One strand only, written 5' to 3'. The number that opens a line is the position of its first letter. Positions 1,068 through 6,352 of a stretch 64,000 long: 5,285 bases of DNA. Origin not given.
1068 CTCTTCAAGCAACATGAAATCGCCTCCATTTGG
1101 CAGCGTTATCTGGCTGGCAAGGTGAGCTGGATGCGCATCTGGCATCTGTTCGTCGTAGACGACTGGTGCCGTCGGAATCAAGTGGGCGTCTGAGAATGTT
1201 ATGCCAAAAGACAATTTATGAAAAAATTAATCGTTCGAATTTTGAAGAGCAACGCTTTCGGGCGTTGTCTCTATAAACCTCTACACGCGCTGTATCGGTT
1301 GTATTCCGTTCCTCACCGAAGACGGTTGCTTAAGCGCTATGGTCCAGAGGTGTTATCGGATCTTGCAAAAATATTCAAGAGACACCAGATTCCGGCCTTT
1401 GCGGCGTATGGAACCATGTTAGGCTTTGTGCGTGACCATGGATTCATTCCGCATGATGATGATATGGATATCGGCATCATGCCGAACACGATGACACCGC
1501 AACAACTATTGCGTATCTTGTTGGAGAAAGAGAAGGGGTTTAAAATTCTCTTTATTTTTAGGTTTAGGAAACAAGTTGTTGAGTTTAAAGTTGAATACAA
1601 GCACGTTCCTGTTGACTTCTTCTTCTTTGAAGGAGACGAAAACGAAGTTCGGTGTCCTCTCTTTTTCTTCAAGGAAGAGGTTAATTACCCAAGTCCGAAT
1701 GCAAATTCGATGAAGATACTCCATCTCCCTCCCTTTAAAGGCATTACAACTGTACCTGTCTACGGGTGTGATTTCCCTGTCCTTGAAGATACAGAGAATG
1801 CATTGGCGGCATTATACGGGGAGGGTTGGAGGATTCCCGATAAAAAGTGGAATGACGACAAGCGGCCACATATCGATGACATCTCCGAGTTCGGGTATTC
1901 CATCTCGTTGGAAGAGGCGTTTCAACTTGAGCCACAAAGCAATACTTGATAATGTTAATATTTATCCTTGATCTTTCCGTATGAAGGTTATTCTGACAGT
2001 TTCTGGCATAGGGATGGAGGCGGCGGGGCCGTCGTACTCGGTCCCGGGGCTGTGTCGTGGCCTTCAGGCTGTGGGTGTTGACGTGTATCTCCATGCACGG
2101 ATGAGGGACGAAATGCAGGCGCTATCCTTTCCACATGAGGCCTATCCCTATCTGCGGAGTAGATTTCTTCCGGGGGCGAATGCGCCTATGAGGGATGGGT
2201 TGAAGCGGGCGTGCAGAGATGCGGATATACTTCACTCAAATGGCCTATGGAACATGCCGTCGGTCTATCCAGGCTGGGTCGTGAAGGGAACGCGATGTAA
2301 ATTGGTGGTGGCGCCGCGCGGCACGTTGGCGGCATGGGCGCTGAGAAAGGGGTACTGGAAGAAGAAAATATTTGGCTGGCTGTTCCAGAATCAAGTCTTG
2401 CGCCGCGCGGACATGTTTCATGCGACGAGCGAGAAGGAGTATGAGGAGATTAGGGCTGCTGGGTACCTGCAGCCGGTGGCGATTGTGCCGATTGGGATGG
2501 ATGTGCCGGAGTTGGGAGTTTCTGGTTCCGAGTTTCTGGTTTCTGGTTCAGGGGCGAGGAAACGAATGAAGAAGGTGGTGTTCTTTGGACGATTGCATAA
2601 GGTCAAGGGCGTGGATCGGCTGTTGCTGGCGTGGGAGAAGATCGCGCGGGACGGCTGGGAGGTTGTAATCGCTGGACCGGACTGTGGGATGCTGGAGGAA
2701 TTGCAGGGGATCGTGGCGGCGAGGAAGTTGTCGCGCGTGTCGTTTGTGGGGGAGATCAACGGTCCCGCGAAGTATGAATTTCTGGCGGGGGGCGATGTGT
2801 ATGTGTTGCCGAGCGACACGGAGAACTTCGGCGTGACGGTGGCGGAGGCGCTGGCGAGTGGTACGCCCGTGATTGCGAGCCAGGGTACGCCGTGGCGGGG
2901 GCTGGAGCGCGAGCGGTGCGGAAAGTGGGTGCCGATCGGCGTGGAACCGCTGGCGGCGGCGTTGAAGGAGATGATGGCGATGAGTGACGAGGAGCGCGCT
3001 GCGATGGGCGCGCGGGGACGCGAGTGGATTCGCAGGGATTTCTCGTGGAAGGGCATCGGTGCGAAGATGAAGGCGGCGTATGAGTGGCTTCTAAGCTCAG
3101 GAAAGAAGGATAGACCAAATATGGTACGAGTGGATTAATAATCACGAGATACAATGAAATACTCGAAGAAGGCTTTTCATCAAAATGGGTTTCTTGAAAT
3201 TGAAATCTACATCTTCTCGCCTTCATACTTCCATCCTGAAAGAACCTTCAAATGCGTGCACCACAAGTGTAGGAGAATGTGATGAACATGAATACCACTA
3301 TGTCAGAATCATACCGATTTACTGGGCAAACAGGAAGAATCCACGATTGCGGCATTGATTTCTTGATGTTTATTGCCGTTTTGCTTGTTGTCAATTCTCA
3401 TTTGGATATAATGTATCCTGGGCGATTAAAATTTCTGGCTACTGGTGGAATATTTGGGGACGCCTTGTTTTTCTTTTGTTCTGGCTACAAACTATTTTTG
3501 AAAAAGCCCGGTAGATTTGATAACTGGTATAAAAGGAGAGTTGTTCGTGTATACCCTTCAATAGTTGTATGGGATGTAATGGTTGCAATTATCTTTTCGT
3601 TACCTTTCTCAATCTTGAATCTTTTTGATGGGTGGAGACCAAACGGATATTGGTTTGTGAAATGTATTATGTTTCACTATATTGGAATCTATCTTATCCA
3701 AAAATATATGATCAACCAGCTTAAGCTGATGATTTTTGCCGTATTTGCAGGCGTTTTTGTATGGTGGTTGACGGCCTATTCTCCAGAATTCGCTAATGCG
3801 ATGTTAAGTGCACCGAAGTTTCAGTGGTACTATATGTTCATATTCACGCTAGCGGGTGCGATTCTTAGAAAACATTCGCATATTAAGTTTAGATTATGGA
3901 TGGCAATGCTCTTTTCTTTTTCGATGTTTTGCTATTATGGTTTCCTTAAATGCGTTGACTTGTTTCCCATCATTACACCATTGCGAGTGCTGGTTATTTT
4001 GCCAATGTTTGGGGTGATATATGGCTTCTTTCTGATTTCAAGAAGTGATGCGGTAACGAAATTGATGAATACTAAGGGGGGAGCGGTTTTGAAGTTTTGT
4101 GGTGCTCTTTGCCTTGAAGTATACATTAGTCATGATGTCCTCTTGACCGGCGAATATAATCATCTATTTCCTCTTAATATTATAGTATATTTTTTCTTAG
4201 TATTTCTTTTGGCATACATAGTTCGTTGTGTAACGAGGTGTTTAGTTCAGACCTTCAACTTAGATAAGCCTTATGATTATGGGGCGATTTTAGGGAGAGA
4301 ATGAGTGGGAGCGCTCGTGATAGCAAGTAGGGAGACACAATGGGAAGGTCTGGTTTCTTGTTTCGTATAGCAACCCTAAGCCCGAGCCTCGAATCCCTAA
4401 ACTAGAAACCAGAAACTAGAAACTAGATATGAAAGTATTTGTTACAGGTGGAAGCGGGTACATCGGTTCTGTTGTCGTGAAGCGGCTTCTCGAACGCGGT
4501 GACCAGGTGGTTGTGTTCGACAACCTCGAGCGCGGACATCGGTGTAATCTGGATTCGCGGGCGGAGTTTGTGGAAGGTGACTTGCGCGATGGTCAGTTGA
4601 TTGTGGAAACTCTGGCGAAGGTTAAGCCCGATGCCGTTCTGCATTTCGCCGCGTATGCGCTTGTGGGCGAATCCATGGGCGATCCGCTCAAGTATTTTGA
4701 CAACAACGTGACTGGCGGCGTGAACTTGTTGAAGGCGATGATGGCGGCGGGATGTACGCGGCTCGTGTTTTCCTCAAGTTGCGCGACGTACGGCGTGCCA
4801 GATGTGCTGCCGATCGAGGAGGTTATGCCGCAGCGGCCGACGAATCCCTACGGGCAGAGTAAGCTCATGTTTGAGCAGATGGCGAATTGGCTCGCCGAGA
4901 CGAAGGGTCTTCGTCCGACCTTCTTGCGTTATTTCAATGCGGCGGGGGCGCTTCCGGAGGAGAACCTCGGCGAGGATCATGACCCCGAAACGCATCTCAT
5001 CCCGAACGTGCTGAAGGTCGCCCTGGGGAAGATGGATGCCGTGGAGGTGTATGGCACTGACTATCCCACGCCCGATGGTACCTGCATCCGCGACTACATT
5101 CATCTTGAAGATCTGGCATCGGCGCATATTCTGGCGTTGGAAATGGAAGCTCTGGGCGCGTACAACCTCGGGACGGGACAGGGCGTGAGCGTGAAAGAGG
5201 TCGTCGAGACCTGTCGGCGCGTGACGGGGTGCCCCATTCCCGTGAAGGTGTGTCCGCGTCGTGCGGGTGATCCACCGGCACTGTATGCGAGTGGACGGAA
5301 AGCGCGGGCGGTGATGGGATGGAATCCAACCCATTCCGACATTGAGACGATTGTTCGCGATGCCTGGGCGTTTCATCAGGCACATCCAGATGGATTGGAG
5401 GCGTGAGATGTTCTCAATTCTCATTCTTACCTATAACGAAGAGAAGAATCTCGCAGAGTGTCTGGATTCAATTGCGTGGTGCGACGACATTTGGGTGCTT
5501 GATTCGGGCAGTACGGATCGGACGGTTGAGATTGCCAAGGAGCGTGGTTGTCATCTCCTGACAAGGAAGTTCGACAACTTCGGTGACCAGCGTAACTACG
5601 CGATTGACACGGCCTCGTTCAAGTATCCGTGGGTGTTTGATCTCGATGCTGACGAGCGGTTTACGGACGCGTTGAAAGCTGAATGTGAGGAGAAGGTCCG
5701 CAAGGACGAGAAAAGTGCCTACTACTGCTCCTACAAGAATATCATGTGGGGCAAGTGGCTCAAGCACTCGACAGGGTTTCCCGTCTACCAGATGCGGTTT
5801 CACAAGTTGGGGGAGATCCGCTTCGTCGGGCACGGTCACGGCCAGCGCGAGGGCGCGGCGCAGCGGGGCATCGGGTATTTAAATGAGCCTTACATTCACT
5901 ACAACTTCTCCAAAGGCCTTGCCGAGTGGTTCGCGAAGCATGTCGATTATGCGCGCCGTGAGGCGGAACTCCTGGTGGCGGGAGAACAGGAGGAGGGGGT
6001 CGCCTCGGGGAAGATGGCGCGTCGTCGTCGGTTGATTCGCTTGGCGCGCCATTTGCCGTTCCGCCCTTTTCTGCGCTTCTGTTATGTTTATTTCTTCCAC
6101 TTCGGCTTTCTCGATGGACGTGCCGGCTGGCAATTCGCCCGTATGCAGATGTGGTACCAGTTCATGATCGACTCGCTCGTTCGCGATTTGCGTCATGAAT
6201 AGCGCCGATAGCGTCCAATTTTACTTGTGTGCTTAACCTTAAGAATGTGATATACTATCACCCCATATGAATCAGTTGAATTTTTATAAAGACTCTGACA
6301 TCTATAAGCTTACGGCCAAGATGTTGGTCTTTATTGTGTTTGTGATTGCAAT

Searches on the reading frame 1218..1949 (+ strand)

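Call 56: search_protein_families(library=pfam, proteins=[window:1218-1949:+], max_evalue=0.001)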
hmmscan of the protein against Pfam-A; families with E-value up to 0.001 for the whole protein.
window:1218-1949:+ (243 aa): 1 family
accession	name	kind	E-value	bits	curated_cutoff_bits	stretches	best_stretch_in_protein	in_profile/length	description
PF04991.19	LicD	-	2.4e-09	38.1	22.6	1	54-88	2-36/227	LicD family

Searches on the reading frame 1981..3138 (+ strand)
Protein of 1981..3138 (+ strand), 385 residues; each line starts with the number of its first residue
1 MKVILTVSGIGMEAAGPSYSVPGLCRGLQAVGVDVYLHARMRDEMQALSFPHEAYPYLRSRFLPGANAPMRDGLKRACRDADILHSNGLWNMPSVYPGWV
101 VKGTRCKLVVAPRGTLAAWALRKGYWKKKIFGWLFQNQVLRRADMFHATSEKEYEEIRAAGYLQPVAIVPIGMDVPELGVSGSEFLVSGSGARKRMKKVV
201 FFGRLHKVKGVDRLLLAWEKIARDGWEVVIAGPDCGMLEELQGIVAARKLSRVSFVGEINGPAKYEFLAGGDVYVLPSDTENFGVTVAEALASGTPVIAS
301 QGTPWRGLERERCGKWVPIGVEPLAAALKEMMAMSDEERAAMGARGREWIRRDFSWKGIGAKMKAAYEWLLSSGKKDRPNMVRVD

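Call 56: search_protein_families(library=pfam, proteins=[window:1981-3138:+], max_evalue=0.001)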
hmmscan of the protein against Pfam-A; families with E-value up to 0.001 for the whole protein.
window:1981-3138:+ (385 aa): 6 families
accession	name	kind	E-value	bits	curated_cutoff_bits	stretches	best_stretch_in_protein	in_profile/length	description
PF00534.26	Glycos_transf_1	-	5.5e-25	88.3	26.4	1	191-349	10-172/172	Glycosyl transferases group 1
PF13692.12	Glyco_trans_1_4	-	1.8e-22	80.6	27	1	197-332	2-140/142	Glycosyl transferases group 1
PF13579.12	Glyco_trans_4_4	-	1.7e-13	51.6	29.7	1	16-171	2-157/158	Glycosyl transferase 4-like domain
PF13439.12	Glyco_transf_4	-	1.3e-12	48.6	28.5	1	23-175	10-168/170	Glycosyltransferase Family 4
PF20706.3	GT4-conflict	-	1.2e-07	31.6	26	1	193-301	194-312/385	Family 4 Glycosyltransferase in conflict systems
PF13524.12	Glyco_trans_1_2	-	3.4e-05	24.3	25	1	224-358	13-137/144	Glycosyl transferase-like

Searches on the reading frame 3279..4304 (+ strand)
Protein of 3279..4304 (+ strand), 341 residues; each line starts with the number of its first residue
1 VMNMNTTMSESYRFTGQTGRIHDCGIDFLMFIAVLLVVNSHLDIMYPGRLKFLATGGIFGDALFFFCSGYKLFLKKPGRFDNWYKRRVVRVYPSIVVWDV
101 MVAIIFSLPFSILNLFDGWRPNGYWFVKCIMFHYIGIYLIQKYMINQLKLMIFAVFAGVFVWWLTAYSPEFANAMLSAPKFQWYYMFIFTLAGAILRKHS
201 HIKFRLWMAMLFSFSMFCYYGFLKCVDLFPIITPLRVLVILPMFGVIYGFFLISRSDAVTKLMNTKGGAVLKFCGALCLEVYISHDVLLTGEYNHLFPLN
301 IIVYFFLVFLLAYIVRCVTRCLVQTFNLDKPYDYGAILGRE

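Call 56: search_protein_families(library=pfam, proteins=[window:3279-4304:+], max_evalue=0.001)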
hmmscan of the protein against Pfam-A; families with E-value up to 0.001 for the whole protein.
window:3279-4304:+ (341 aa): 1 family
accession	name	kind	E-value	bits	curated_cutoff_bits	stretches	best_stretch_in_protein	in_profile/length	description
PF01757.29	Acyl_transf_3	-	6.7e-17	62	31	1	25-315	3-324/326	Acyltransferase domain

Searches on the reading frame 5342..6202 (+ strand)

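Call 56: search_protein_families(library=pfam, proteins=[window:5342-6202:+], max_evalue=0.001)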
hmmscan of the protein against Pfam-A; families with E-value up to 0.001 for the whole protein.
window:5342-6202:+ (286 aa): 1 family
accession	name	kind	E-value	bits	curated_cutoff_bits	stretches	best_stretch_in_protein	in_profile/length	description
PF00535.33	Glycos_transf_2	-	5e-17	62.8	23.3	1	25-155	1-139/168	Glycosyl transferase family 2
